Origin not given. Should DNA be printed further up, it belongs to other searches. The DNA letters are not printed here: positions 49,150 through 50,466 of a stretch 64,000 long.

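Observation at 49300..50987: SigD-type promoter, flagellin-like SD and flagellin-like codon bias on two unknown envelope proteins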

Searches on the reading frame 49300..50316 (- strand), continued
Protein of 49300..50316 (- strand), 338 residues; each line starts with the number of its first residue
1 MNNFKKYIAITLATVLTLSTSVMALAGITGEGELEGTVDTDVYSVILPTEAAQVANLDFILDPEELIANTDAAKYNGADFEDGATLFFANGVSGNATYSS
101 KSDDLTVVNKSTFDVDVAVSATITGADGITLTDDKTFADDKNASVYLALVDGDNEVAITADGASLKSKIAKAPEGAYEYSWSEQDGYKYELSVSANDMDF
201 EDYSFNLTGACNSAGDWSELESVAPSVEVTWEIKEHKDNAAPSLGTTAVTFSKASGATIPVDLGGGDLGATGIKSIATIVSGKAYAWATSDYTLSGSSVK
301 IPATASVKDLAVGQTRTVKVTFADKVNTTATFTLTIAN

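Call 84: find_encoding_contigs(protein=P0014, flank=10000, max_places=1)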
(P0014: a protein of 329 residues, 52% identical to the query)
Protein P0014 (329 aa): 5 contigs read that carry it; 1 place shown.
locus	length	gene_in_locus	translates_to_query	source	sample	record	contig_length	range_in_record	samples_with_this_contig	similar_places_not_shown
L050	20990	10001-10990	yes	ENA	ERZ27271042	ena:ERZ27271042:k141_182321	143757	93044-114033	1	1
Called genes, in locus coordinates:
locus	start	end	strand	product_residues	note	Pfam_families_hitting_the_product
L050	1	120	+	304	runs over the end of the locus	PF01180:DHO_dh, PF01207:Dus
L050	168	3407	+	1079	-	PF19789:DUF6273, PF18998:Flg_new_2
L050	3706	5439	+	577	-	PF00664:ABC_membrane, PF00005:ABC_tran, PF02463:SMC_N (weak)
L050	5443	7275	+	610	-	PF00664:ABC_membrane, PF00005:ABC_tran, PF02463:SMC_N (faint), PF13304:AAA_21 (faint)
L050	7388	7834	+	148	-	PF04304:DUF454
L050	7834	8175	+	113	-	PF11756:YgbA_NO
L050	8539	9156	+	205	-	PF00239:Resolvase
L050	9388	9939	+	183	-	-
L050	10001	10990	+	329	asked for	-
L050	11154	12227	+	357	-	-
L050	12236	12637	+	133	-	PF22674:C2185-like_N (weak)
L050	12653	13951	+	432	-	PF01663:Phosphodiest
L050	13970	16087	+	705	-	-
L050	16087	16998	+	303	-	PF22674:C2185-like_N (faint), PF08942:DUF1919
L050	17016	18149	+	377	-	PF04488:Gly_transf_sug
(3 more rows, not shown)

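Call 85: find_encoding_contigs(protein=P0031, flank=10000, max_places=1)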
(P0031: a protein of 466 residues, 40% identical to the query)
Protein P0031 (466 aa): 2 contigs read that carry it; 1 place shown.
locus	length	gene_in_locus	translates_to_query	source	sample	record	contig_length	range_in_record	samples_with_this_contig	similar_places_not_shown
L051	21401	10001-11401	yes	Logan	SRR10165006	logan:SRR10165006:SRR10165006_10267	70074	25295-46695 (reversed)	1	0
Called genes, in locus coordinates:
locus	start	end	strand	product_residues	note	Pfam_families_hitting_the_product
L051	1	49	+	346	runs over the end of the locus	PF00535:Glycos_transf_2, PF10111:Glyco_tranf_2_2, PF13641:Glyco_tranf_2_3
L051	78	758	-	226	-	PF00753:Lactamase_B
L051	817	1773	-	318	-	PF01522:Polysacc_deac_1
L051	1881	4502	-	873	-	-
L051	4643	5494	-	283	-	-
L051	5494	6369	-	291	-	PF00005:ABC_tran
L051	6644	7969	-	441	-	PF03496:ADPrib_exo_Tox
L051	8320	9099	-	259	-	PF00459:Inositol_P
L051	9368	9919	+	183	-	-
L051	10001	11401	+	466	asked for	-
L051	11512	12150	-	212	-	PF17836:PglD_N, PF25084:LbH_EIF2B (weak), PF25087:GMPPB_C (weak), PF00132:Hexapep (weak)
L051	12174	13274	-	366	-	PF08392:FAE1_CUT1_RppA, PF08545:ACP_syn_III, PF08541:ACP_syn_III_C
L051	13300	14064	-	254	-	PF00106:adh_short, PF08659:KR, PF13561:adh_short_C2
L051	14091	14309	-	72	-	-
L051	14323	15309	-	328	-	PF22674:C2185-like_N, PF05711:TylF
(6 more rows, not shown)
